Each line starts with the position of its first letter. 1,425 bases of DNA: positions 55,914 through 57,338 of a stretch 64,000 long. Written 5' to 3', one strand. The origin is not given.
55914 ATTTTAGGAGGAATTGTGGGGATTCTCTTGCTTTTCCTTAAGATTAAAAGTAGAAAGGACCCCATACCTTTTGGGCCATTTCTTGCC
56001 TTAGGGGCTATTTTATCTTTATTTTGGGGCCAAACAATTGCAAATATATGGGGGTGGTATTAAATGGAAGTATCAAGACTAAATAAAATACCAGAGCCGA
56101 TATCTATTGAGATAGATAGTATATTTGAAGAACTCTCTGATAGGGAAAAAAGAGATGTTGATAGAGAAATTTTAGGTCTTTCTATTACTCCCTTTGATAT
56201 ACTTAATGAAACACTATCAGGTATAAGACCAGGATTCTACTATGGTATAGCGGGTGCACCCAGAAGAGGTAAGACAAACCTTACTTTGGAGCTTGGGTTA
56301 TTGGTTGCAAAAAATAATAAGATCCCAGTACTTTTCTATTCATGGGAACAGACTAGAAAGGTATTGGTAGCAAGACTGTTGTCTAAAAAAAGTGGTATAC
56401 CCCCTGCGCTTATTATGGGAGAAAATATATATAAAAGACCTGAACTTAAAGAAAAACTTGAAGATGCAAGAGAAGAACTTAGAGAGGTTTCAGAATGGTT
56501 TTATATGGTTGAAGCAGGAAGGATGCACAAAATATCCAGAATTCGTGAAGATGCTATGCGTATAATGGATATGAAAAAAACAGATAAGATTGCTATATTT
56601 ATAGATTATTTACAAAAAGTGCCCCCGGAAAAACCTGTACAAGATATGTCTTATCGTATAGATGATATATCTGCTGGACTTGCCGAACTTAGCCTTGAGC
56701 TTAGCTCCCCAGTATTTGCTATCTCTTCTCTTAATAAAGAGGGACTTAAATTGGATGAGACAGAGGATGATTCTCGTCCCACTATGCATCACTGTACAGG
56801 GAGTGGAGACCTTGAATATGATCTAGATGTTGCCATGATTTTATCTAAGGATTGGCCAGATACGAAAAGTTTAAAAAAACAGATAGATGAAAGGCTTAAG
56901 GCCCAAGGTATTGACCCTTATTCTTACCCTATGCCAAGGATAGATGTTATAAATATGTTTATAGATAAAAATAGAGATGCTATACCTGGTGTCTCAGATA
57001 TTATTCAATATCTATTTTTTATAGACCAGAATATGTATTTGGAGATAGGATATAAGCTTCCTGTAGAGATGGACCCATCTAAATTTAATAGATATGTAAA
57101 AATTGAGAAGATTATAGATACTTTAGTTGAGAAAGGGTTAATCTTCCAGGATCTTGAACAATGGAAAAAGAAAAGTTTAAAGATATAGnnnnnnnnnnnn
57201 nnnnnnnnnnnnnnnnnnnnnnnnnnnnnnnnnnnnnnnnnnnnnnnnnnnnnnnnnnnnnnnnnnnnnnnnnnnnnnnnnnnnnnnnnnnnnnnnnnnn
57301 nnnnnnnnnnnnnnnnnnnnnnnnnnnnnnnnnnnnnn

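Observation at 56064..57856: DnaB-C/KaiC-like RecA-fold ATPase translationally coupled to a SigB/F-type sigma factor at the end of the chemotaxis operon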

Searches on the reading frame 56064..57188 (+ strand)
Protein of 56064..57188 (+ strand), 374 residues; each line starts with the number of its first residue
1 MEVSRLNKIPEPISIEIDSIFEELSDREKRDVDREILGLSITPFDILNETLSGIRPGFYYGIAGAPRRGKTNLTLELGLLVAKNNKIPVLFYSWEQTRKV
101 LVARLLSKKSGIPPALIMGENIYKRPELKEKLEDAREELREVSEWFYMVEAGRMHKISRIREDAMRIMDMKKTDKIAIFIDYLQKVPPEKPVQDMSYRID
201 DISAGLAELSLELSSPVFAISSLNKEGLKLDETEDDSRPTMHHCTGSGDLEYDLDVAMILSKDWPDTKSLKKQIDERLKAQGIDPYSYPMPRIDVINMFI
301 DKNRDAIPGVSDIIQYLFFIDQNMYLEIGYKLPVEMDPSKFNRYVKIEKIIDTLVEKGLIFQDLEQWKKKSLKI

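Call 3: search_protein_families(library=pfam, proteins=[window:56064-57188:+], max_evalue=0.1)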
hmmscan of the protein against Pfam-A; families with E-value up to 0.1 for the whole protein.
window:56064-57188:+ (374 aa): 3 families
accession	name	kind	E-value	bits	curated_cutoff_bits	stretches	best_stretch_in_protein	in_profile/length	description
PF03796.21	DnaB_C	-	1.4e-29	103.7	27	1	42-267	4-218/255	DnaB-like helicase C terminal domain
PF13481.12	AAA_25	-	0.015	15.4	27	1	43-112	18-98/195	AAA domain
PF13222.11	DUF4030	-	0.084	13.3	25.2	0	263-291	13-41/142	Protein of unknown function (DUF4030)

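Call 4: search_protein_families(library=ncbifam, proteins=[window:56064-57188:+], max_evalue=0.1)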
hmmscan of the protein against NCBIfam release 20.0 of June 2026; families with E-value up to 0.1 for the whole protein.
window:56064-57188:+ (374 aa): 17 families
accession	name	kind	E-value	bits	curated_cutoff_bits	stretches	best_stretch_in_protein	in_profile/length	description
TIGR00665.1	DnaB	equivalog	2.4e-29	102.5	385.25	1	11-266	152-394/435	replicative DNA helicase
NF006306.0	PRK08506.1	equivalog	1.1e-26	93.6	596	1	17-312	154-438/472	replicative DNA helicase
TIGR03600.1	phage_DnaB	exception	2.8e-26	92.5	498.65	1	33-310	171-416/421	phage replicative helicase, DnaB family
NF004384.0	PRK05748.1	equivalog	1.8e-19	69.6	525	1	20-263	169-400/452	replicative DNA helicase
NF040583.1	dnaB_SPI-7_type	exception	2.4e-17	63.1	655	1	23-263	160-392/434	SPI-7-type island replicative DNA helicase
NF006606.0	PRK09165.1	equivalog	1.3e-16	60.3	540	1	33-261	194-426/497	replicative DNA helicase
NF005852.0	PRK07773.1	equivalog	1.3e-16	60.1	780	1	35-299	196-446/886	replicative DNA helicase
NF005424.0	PRK07004.1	equivalog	2.7e-16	59.2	834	1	21-263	178-409/460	replicative DNA helicase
NF006443.0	PRK08760.1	equivalog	3.5e-14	52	741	1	17-263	192-424/476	replicative DNA helicase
NF005240.0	PRK06749.1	subfamily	1.7e-13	50.1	686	1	27-277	158-400/428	replicative DNA helicase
NF004967.0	PRK06321.1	equivalog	2e-13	50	751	1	28-261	198-422/472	replicative DNA helicase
NF005369.0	PRK06904.1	equivalog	1.8e-11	43.4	809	1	29-263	196-421/474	replicative DNA helicase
NF004109.0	PRK05595.1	equivalog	2.8e-11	42.8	737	1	34-276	179-410/444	replicative DNA helicase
NF006458.0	PRK08840.1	equivalog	6.4e-11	41.6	884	1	42-263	202-414/464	replicative DNA helicase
NF005945.0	PRK08006.1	equivalog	1.6e-10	40.5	898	1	38-263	206-421/471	replicative DNA helicase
TIGR00416.1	sms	equivalog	0.0096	14.7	403.05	1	47-180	83-217/454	DNA repair protein RadA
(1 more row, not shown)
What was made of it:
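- On Replicative DNA helicase DnaB (TIGR00665 equivalog): All other DnaB equivalog models are also far below their cutoffs (call 4).
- On KaiC / RadA-type RecA ATPases: RadA TIGR00416 scores 14.7 bits against 403 (call 4).
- On SigB/SigF/SigG group-3 sigma factors (TIGR02980): This is the best-scoring model but below threshold (call 4).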

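Call 6: find_homologous_proteins(query=window:56064-57188:+)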
Query window:56064-57188:+ (374 aa): 546 proteins with E <= 0.001 among 7041 candidates; the best 120 are listed.
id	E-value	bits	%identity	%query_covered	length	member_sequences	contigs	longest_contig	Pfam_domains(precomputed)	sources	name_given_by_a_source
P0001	3.9e-242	821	100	100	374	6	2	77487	PF03796.22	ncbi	-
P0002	1.4e-223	760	91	100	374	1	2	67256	PF03796.22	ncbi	-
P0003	4.8e-214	728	86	100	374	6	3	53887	PF03796.22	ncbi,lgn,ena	-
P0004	2.5e-213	726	87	98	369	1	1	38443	PF03796.22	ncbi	-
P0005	3.7e-199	679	79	99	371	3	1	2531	PF03796.22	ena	-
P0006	5.9e-100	353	52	86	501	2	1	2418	PF03796.22,PF00772.27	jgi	-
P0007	1.2e-98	349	47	95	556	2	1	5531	PF03796.22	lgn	-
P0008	4.9e-98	347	48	95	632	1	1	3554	PF03796.22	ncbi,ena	-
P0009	3.8e-97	344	51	87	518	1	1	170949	PF03796.22,PF13481.13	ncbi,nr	ncbi:MAG: DnaB-like helicase C-terminal domain-containing protein [Armatimonadota bacterium]|nr:DnaB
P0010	3.8e-97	344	51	87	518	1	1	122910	PF03796.22,PF13481.13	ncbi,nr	ncbi:MAG: DnaB-like helicase C-terminal domain-containing protein [Armatimonadota bacterium]|nr:DnaB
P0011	3.8e-97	344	51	87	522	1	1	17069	PF03796.22,PF13481.13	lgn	-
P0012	5.3e-97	343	46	96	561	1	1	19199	PF03796.22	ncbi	ncbi:MAG: DnaB-like helicase C-terminal domain-containing protein [bacterium]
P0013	5.3e-97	343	51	87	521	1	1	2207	PF03796.22,PF13481.13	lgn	-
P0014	7.3e-97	343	51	87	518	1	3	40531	PF03796.22,PF13481.13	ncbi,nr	ncbi:MAG: DnaB-like helicase C-terminal domain-containing protein [Armatimonadota bacterium]|nr:DnaB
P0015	7.4e-97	343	51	87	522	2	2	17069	PF03796.22,PF13481.13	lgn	-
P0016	1.0e-96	342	51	87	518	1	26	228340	PF03796.22,PF13481.13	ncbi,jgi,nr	ncbi:MAG: DnaB-like helicase C-terminal domain-containing protein [Armatimonadota bacterium]|nr:DnaB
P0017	1.0e-96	342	51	87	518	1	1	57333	PF03796.22,PF13481.13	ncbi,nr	ncbi:MAG: DnaB-like helicase C-terminal domain-containing protein [Armatimonadota bacterium]|nr:DnaB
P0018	1.0e-96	342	51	87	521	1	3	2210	PF03796.22,PF13481.13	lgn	-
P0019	1.0e-96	342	47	96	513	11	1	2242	PF03796.22,PF13481.13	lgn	-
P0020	1.0e-96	342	51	87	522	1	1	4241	PF03796.22,PF13481.13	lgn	-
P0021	1.1e-96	342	43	98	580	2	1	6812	PF03796.22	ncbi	-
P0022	1.6e-96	342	51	87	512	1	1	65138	PF03796.22,PF13481.13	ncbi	-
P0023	2.2e-96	341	51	87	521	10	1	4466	PF03796.22,PF13481.13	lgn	-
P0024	4.0e-96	341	51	87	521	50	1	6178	PF03796.22,PF13481.13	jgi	jgi:replicative DNA helicase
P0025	4.0e-96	340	47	93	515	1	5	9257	PF03796.22,PF13481.13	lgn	-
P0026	4.3e-96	340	52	87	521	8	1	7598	PF03796.22,PF13481.13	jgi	jgi:replicative DNA helicase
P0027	6.3e-96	340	44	100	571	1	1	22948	PF03796.22,PF13481.13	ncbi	-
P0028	1.2e-95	339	51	87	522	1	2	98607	PF03796.22,PF13481.13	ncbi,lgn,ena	-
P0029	1.2e-95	339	45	95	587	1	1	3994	PF03796.22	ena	-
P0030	1.4e-95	339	51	86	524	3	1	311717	PF03796.22,PF13481.13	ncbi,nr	ncbi:MAG: DnaB-like helicase C-terminal domain-containing protein [Armatimonadota bacterium]|nr:DnaB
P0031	2.2e-95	338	48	94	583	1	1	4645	PF03796.22,PF13481.13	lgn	-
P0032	2.7e-95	338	50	87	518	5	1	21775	PF03796.22,PF13481.13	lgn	-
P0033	2.9e-95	338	50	87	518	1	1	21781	PF03796.22,PF13481.13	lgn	-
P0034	3.0e-95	338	50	87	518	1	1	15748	PF03796.22,PF13481.13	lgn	-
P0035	4.1e-95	337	49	93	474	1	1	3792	PF03796.22,PF01018.29,PF13481.13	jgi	-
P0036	4.9e-95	337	49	93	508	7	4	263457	PF03796.22,PF13481.13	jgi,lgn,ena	-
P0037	6.7e-95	336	50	87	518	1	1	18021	PF03796.22,PF13481.13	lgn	-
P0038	7.1e-95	336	50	87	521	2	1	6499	PF03796.22,PF13481.13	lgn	-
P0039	8.7e-95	336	47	96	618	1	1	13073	PF03796.22,PF13481.13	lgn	-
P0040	1.1e-94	336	50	87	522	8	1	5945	PF03796.22,PF13481.13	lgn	-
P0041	1.2e-94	336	46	94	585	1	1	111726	PF03796.22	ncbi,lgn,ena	-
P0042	1.3e-94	336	50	88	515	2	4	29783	PF03796.22,PF13481.13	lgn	-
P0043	1.6e-94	335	51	87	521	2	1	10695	PF03796.22,PF13481.13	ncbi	-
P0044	1.7e-94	335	47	97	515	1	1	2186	PF03796.22,PF13481.13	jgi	jgi:replicative DNA helicase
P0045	2.3e-94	335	50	87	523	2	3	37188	PF03796.22,PF13481.13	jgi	jgi:replicative DNA helicase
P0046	2.3e-94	335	48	95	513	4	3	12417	PF03796.22,PF13481.13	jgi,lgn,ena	-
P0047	2.6e-94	335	47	96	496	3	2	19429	PF03796.22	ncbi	ncbi:MAG: DnaB-like helicase C-terminal domain-containing protein [Caldisericaceae bacterium]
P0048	3.1e-94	334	47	96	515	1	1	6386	PF03796.22,PF13481.13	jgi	jgi:replicative DNA helicase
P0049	4.7e-94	334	48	96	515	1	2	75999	PF03796.22,PF13481.13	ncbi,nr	ncbi:MAG: DnaB-like helicase C-terminal domain-containing protein [Armatimonadota bacterium]|nr:DnaB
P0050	4.8e-94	334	46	96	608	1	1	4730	PF03796.22,PF13481.13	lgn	-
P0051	5.9e-94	333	46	95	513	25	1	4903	PF03796.22,PF00772.27,PF13481.13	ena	-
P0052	6.7e-94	333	47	95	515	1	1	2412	PF03796.22,PF13481.13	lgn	-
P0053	6.9e-94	333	50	92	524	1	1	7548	PF03796.22,PF13481.13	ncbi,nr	ncbi:MAG: AAA family ATPase [Armatimonadetes bacterium]|nr:AAA family ATPase [Armatimonadota bacteri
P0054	8.6e-94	333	46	90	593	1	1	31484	PF03796.22,PF13481.13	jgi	-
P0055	8.6e-94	333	46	96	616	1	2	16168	PF03796.22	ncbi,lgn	-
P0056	9.8e-94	333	45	96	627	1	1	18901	PF03796.22,PF13481.13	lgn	-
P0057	1.2e-93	332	47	92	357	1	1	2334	PF03796.22,PF13481.13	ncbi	-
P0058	1.2e-93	332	45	95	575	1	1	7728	PF03796.22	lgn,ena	-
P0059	1.4e-93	332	47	95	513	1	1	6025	PF03796.22,PF13481.13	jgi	jgi:replicative DNA helicase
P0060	1.5e-93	332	50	87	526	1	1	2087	PF03796.22,PF13481.13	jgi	jgi:replicative DNA helicase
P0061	1.5e-93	332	45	97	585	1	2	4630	PF03796.22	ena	-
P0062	1.6e-93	332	50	87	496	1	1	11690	PF03796.22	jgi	-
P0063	1.8e-93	332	49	87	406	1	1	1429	PF03796.22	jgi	jgi:replicative DNA helicase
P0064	2.3e-93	331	47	96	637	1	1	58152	PF03796.22,PF13481.13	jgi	jgi:replicative DNA helicase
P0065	3.0e-93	331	49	87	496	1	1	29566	PF03796.22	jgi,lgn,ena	-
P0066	3.0e-93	331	49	87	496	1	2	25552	PF03796.22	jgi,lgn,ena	-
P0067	3.1e-93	331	44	97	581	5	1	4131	PF03796.22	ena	-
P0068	3.1e-93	331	50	87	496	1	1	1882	PF03796.22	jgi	-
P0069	3.4e-93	331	50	87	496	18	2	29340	PF03796.22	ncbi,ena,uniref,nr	ncbi:MAG: DnaB-like helicase C-terminal domain-containing protein [Caldisericum sp.]|uniref:SF4 heli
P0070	4.8e-93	330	46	95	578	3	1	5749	PF03796.22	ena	-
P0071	4.9e-93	330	47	96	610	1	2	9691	PF03796.22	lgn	-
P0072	6.7e-93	330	46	96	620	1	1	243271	PF03796.22,PF13481.13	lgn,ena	-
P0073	6.9e-93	330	46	95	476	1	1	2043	PF03796.22,PF13481.13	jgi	jgi:replicative DNA helicase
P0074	7.8e-93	330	47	89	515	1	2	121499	PF03796.22,PF13481.13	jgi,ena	jgi:replicative DNA helicase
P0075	8.3e-93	330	46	95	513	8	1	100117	PF03796.22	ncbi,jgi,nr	ncbi:MAG TPA: DnaB-like helicase C-terminal domain-containing protein [bacterium]|jgi:replicative DN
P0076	8.5e-93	330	45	96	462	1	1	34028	PF03796.22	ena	-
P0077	1.0e-92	329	49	86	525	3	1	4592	PF03796.22,PF13481.13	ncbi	-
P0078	1.1e-92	329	46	95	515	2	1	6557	PF03796.22,PF13481.13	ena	-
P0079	1.2e-92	329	49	90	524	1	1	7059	PF03796.22,PF13481.13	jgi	jgi:replicative DNA helicase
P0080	1.2e-92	329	49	88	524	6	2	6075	PF03796.22,PF13481.13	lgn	-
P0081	1.3e-92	329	49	87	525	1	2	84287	PF03796.22,PF13481.13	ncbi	-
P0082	1.4e-92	329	50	87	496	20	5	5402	PF03796.22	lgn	-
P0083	1.6e-92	329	47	94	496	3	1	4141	PF03796.22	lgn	-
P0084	1.6e-92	329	46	94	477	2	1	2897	PF03796.22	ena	-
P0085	1.7e-92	329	51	87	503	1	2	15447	PF03796.22,PF13481.13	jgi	jgi:replicative DNA helicase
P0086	2.0e-92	328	49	87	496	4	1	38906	PF03796.22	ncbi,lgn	-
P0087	2.2e-92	328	45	96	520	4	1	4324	PF03796.22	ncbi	-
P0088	2.3e-92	328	50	87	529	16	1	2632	PF03796.22,PF13481.13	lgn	-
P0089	2.4e-92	328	49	86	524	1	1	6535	PF03796.22,PF13481.13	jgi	jgi:replicative DNA helicase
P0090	2.6e-92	328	44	95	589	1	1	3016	PF03796.22,PF13481.13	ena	-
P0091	2.6e-92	328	50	87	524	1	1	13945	PF03796.22,PF13481.13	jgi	jgi:replicative DNA helicase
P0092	2.8e-92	328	50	87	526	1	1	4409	PF03796.22,PF13481.13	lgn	-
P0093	4.0e-92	327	46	95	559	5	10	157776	PF03796.22,PF00772.27,PF13481.13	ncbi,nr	ncbi:MAG: DnaB-like helicase C-terminal domain-containing protein [Armatimonadota bacterium]|nr:DnaB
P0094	4.5e-92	327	47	95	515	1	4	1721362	PF03796.22,PF13481.13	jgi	jgi:replicative DNA helicase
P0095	4.9e-92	327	46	96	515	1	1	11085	PF03796.22,PF13481.13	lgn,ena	-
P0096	4.9e-92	327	48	87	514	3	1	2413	PF03796.22,PF13481.13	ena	-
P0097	5.0e-92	327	49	86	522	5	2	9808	PF03796.22,PF13481.13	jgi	jgi:replicative DNA helicase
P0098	5.1e-92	327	50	87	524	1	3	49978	PF03796.22,PF13481.13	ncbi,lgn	-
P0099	5.5e-92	327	47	92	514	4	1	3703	PF03796.22,PF13481.13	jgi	jgi:replicative DNA helicase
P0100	5.9e-92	327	47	95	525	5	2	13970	PF03796.22,PF13481.13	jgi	jgi:replicative DNA helicase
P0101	6.3e-92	327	45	96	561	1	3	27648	PF03796.22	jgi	jgi:replicative DNA helicase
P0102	6.8e-92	327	48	91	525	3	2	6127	PF03796.22,PF13481.13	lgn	-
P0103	7.0e-92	327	50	88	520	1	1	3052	PF03796.22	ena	-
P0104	8.0e-92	326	46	95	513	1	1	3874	PF03796.22,PF00772.27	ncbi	-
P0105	1.2e-91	326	45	95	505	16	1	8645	PF03796.22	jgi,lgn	-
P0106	1.4e-91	326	48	92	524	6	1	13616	PF03796.22,PF13481.13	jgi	jgi:replicative DNA helicase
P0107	1.5e-91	325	46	95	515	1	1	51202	PF03796.22,PF13481.13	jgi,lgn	jgi:replicative DNA helicase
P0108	1.6e-91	325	46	90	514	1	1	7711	PF03796.22,PF13481.13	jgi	jgi:replicative DNA helicase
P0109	1.6e-91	325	48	92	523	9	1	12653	PF03796.22,PF13481.13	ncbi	ncbi:MAG: DnaB-like helicase C-terminal domain-containing protein [Armatimonadota bacterium]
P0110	1.7e-91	325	45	96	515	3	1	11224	PF03796.22,PF13481.13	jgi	jgi:replicative DNA helicase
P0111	1.9e-91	325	46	95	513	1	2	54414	PF03796.22,PF13481.13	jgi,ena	-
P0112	2.0e-91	325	49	87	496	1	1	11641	PF03796.22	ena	-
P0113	2.1e-91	325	45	94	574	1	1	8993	PF03796.22,PF13481.13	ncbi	-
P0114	2.4e-91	325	44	96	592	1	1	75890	PF03796.22,PF13481.13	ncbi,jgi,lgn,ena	-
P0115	2.5e-91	325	45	94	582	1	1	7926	PF03796.22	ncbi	-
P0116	3.1e-91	324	43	98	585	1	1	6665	PF03796.22,PF13481.13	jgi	jgi:replicative DNA helicase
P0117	3.4e-91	324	45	94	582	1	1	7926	PF03796.22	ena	-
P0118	3.5e-91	324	47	95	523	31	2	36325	PF03796.22,PF13481.13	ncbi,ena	-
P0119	3.7e-91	324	47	90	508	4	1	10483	PF03796.22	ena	-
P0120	3.9e-91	324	44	95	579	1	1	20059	PF03796.22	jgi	-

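Call 8: find_encoding_contigs(protein=P0001, flank=10000, max_places=4)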
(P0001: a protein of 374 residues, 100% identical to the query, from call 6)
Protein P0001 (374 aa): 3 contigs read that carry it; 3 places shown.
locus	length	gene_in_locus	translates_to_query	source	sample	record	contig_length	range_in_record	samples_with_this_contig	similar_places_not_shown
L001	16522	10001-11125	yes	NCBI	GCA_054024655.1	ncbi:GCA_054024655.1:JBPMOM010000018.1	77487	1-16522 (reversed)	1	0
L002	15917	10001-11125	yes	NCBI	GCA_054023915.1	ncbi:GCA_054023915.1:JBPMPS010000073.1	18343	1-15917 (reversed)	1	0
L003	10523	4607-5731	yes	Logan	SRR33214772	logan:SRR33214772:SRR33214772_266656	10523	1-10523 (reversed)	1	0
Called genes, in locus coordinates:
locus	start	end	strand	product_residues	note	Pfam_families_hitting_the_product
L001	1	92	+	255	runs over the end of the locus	PF12945:PilZNR, PF07238:PilZ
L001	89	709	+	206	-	PF04509:CheC, PF13690:CheX (weak), PF04509:CheC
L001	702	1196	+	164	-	PF03975:CheD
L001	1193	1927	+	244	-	PF04542:Sigma70_r2, PF04539:Sigma70_r3, PF13384:HTH_23 (faint), PF08281:Sigma70_r4_2, PF04545:Sigma70_r4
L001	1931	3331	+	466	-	PF20250:FapA_N, PF03961:FapA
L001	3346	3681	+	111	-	-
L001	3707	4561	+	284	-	PF03705:CheR_N, PF01739:CheR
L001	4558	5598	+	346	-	PF00072:Response_reg, PF01339:CheB_methylest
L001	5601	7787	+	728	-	PF01627:Hpt, PF07194:P2, PF02895:H-kinase_dim, PF02518:HATPase_c, PF01584:CheW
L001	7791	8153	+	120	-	PF00072:Response_reg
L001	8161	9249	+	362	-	PF13487:HD_5, PF01966:HD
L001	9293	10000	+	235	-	PF06750:A24_N_bact, PF01478:Peptidase_A24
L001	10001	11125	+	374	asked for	PF03796:DnaB_C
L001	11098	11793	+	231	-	PF04542:Sigma70_r2, PF08281:Sigma70_r4_2, PF04545:Sigma70_r4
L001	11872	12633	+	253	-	PF00497:SBP_bac_3, PF10613:Lig_chan-Glu_bd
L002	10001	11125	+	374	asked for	PF03796:DnaB_C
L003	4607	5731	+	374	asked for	PF03796:DnaB_C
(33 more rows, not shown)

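Call 9: find_encoding_contigs(protein=P0016, flank=6000, max_places=3)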
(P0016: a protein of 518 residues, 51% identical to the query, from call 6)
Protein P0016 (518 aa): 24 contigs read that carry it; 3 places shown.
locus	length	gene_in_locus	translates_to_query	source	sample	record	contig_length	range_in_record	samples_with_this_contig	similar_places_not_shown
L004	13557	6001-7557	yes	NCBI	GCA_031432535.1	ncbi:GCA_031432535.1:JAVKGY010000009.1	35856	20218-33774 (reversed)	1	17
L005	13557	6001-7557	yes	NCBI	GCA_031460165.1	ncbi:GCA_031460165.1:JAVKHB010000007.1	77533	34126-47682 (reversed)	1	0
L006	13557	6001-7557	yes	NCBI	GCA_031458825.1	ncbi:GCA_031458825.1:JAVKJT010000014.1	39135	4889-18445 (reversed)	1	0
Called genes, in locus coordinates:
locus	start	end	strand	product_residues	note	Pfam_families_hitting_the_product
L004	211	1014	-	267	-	PF03721:UDPG_MGDP_dh_N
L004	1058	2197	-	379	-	PF01979:Amidohydro_1, PF07969:Amidohydro_3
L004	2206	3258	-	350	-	PF08240:ADH_N, PF01262:AlaDh_PNT_C (weak), PF00107:ADH_zinc_N, PF13602:ADH_zinc_N_2 (weak)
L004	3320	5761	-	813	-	PF07719:TPR_2 (faint), PF05157:MshEN, PF00437:T2SSE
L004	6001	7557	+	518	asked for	PF13481:AAA_25 (weak), PF03796:DnaB_C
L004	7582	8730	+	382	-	PF00437:T2SSE, PF13401:AAA_22 (faint)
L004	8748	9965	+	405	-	PF28597:T2SSF_N, PF00482:T2SSF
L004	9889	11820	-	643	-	PF00395:SLH (faint), PF05036:SPOR, PF09992:NAGPA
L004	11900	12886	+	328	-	PF02653:BPD_transp_2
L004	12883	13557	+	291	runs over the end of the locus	PF02653:BPD_transp_2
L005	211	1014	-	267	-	PF03721:UDPG_MGDP_dh_N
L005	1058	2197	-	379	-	PF01979:Amidohydro_1, PF07969:Amidohydro_3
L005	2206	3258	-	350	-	PF08240:ADH_N, PF01262:AlaDh_PNT_C (weak), PF00107:ADH_zinc_N, PF13602:ADH_zinc_N_2 (weak)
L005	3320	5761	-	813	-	PF07719:TPR_2 (faint), PF05157:MshEN, PF00437:T2SSE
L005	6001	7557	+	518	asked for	PF13481:AAA_25 (weak), PF03796:DnaB_C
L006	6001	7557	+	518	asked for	PF13481:AAA_25 (weak), PF03796:DnaB_C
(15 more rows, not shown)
